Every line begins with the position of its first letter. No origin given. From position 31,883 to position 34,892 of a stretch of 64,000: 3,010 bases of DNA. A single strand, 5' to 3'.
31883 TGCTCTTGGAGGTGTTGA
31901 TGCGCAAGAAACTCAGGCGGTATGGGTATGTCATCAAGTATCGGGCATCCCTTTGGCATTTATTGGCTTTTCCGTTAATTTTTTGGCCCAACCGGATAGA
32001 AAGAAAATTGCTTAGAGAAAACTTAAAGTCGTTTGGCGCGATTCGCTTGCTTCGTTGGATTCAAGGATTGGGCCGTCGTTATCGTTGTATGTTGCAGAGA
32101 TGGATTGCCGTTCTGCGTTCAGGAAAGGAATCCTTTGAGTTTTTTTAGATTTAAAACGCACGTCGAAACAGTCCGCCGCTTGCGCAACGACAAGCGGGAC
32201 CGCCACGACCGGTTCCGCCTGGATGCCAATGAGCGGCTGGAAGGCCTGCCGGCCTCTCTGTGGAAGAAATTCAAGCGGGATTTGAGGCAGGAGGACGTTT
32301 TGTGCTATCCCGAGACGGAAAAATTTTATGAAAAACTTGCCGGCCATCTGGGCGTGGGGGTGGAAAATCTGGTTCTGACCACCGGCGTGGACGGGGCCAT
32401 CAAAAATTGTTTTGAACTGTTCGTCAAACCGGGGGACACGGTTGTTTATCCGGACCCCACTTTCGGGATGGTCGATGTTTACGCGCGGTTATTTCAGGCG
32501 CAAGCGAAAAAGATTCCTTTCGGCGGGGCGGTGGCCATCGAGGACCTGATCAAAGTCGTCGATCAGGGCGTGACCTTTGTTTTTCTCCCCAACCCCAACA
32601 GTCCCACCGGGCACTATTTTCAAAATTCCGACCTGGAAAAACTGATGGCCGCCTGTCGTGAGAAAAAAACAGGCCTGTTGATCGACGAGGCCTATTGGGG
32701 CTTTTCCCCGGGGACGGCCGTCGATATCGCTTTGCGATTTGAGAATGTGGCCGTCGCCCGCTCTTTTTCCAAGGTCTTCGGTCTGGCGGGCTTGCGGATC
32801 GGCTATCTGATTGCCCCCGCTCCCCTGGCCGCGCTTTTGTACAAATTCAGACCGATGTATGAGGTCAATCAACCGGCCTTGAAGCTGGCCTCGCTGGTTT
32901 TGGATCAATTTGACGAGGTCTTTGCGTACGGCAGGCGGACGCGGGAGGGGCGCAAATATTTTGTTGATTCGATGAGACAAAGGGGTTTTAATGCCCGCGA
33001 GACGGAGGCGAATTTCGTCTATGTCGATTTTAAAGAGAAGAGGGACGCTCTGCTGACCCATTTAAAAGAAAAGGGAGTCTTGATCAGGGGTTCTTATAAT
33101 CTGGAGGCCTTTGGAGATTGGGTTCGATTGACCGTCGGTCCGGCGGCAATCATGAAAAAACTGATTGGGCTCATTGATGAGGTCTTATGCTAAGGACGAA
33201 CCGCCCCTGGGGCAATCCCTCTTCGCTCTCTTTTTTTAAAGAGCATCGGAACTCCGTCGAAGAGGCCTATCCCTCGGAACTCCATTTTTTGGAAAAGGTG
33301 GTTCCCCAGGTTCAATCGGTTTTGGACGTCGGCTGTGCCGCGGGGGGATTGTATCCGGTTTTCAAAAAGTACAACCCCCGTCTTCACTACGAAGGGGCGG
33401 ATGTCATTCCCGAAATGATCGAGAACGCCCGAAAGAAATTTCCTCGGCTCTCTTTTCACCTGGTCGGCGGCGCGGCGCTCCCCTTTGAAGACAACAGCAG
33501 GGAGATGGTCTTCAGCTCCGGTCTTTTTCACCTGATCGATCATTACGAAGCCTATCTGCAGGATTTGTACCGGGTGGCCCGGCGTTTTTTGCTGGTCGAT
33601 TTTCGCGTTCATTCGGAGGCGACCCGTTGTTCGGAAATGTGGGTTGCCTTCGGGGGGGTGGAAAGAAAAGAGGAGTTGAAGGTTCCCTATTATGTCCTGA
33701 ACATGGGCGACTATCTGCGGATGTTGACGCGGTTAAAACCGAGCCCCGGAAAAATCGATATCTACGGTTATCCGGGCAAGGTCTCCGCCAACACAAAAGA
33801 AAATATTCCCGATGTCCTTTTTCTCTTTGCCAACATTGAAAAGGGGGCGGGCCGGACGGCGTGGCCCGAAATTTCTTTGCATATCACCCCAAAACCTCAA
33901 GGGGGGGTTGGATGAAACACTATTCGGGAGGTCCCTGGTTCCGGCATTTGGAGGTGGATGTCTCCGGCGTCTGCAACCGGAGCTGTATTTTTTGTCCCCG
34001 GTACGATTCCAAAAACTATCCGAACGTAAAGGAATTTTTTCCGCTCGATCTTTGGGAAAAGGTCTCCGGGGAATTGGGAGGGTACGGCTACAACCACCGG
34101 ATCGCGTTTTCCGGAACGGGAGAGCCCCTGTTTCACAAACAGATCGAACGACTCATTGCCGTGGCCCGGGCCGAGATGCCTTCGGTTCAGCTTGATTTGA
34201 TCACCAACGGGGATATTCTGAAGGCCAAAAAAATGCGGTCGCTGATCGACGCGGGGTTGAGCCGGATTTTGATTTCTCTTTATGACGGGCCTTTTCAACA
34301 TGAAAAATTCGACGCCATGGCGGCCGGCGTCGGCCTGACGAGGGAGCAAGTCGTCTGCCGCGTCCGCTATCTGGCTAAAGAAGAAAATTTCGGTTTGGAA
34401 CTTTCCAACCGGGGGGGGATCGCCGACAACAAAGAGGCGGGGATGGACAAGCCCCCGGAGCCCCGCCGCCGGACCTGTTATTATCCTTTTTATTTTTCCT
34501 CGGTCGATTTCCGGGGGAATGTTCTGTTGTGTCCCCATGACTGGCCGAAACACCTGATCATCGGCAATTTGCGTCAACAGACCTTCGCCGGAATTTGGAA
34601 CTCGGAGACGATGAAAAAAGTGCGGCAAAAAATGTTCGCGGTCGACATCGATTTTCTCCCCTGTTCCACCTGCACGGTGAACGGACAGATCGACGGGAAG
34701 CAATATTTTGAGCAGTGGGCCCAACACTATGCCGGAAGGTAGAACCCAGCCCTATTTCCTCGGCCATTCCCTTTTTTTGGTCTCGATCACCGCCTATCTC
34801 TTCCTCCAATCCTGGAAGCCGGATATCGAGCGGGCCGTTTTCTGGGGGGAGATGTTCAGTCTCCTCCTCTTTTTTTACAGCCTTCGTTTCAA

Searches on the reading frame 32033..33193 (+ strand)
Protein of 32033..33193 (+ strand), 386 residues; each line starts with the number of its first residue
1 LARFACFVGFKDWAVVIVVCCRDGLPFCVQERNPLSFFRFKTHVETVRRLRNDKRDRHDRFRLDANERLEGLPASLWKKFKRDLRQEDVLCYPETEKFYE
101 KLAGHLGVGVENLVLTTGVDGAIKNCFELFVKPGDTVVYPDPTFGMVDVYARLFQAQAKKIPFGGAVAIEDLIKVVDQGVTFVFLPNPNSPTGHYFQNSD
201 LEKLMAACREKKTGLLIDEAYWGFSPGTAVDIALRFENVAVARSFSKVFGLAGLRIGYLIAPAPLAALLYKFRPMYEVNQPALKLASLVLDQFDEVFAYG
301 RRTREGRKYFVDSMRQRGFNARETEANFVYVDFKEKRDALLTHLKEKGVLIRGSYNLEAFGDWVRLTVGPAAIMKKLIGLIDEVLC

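Call 38: search_protein_families(library=pfam, proteins=[window:32033-33193:+], max_evalue=0.001)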
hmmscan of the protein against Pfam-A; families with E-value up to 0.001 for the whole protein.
window:32033-33193:+ (386 aa): 2 families
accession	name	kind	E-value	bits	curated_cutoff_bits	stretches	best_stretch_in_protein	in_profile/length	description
PF00155.27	Aminotran_1_2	-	1.6e-45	156.3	19.7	1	62-378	5-358/361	Aminotransferase class I and II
PF01053.26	Cys_Met_Meta_PP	-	0.0001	21.5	27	1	95-221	53-176/381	Cys/Met metabolism PLP-dependent enzyme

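Call 51: search_protein_families(library=ncbifam, proteins=[window:32033-33193:+], max_evalue=0.01)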
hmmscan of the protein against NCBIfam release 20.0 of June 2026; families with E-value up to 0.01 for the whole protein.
window:32033-33193:+ (386 aa): 74 families (the best 25 are shown)
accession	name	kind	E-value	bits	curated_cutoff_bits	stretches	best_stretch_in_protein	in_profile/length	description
TIGR01141.1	hisC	equivalog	2.2e-68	230.7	276.55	1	59-383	21-348/349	histidinol-phosphate transaminase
TIGR01140.1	L_thr_O3P_dcar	equivalog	1.1e-43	149.7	290.55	1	85-377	38-326/331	threonine-phosphate decarboxylase CobD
NF002878.0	PRK03321.1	subfamily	3.4e-42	144.4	374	1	59-381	23-345/352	histidinol-phosphate transaminase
NF003496.0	PRK05166.1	equivalog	1.2e-41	142.7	540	1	62-377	40-362/373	histidinol-phosphate transaminase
NF006580.0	PRK09105.1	subfamily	5.1e-40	137.5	444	1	57-377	45-363/375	pyridoxal phosphate-dependent aminotransferase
NF006014.0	PRK08153.1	equivalog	4.9e-35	121.1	510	1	54-379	29-358/370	pyridoxal phosphate-dependent aminotransferase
NF051461.1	pyoverd_PtaA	equivalog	1.4e-32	112.8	500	1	53-377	29-352/359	pyoverdine biosynthesis transaminase PtaA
NF002877.0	PRK03317.1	equivalog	3.8e-32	111.5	409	1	67-378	40-360/374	histidinol-phosphate transaminase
NF002726.0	PRK02610.1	equivalog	5.1e-28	98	391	1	63-383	33-367/374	histidinol-phosphate transaminase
NF041364.1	GntC_guanitoxin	equivalog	4e-27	95.1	415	1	107-367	57-338/356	guanitoxin biosynthesis PLP-dependent (S)-gamma-hydroxy-L-arginine cyclodehydratase GntC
NF006225.0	PRK08354.1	equivalog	4.8e-27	95.2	288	1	86-383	39-314/318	putative aminotransferase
NF005915.1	PRK07908.1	equivalog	1.8e-26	93.3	360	1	63-379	17-329/332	Rv2231c family histidinol phosphate aminotransferase CobC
NF053748.1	bifunc_CobBC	exception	7.3e-24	84.1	950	1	85-379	505-794/797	bifunctional hydrogenobyrinic acid a,c-diamide synthase/histidinol phosphate aminotransferase CobBC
NF006514.0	PRK08960.1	equivalog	8e-24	84.2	554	1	97-333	80-326/388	pyridoxal phosphate-dependent aminotransferase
NF004870.0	PRK06225.1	equivalog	2.1e-21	76.1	351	1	99-362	72-349/380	pyridoxal phosphate-dependent aminotransferase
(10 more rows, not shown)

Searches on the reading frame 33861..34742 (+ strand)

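Call 38: search_protein_families(library=pfam, proteins=[window:33861-34742:+], max_evalue=0.001)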
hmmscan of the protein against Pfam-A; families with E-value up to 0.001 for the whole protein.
window:33861-34742:+ (293 aa): 2 families
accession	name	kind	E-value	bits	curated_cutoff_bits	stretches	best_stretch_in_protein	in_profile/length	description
PF13186.11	SPASM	-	2.9e-11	43.9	21.5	1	206-272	1-67/67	Iron-sulfur cluster-binding domain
PF04055.27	Radical_SAM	-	9.7e-11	42.6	29.5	1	34-142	3-111/166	Radical SAM superfamily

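Call 51: search_protein_families(library=ncbifam, proteins=[window:33861-34742:+], max_evalue=0.01)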
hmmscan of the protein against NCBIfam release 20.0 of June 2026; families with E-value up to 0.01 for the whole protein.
window:33861-34742:+ (293 aa): 29 families (the best 25 are shown)
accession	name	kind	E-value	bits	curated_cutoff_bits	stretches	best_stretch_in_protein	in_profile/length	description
TIGR04311.1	rSAM_Geo_metal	subfamily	5.5e-18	65.2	400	1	29-156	4-126/423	radical SAM/SPASM family putative metalloenzyme maturase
TIGR04317.1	W_rSAM_matur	equivalog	6.3e-18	65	380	1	27-142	3-111/349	tungsten cofactor oxidoreductase radical SAM maturase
NF033640.1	N_Twi_rSAM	subfamily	6.2e-13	48.6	170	1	205-277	4-75/398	twitch domain-containing radical SAM protein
TIGR02666.1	moaA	equivalog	3.6e-11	42.6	284.05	1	28-155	10-135/336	GTP 3',8-cyclase MoaA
TIGR02668.1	moaA_archaeal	equivalog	8.8e-11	41.3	325.25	1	28-153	10-127/303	GTP 3',8-cyclase MoaA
TIGR04347.1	pseudo_SAM_Halo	equivalog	2.2e-10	40.4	525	1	35-150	45-154/390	TIGR04347 family pseudo-SAM/SPASM protein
NF001199.0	PRK00164.2-1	equivalog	2.9e-10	39.8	231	1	29-155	13-131/308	GTP 3',8-cyclase MoaA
TIGR04321.1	spiroSPASM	subfamily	2.3e-09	36.5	250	1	30-117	233-319/510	spiro-SPASM protein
TIGR04546.1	rSAM_ahbC_deAc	equivalog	9.1e-09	34.6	650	1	36-160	47-165/390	12,18-didecarboxysiroheme deacetylase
TIGR04545.1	rSAM_ahbD_hemeb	equivalog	1.7e-08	34.3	500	1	34-154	6-121/339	heme b synthase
NF038332.1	rSAM_rare_HxsC4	exception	1.7e-08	34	500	1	30-183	16-162/335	radical SAM protein HxsC4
NF050035.1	rSAM_WgK_link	exception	1.1e-07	31.3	650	1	20-141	3-117/367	radical SAM/SPASM peptide maturase WgkB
TIGR04054.1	rSAM_NirJ1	equivalog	1.3e-07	30.5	650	1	34-152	42-154/387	putative heme d1 biosynthesis radical SAM protein NirJ1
TIGR03977.1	rSAM_pair_HxsC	equivalog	4.1e-07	29.2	267.9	1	34-132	31-123/292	His-Xaa-Ser system radical SAM maturase HxsC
TIGR02109.1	PQQ_syn_pqqE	equivalog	8.3e-07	28.2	381.35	1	38-143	17-116/358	pyrroloquinoline quinone biosynthesis protein PqqE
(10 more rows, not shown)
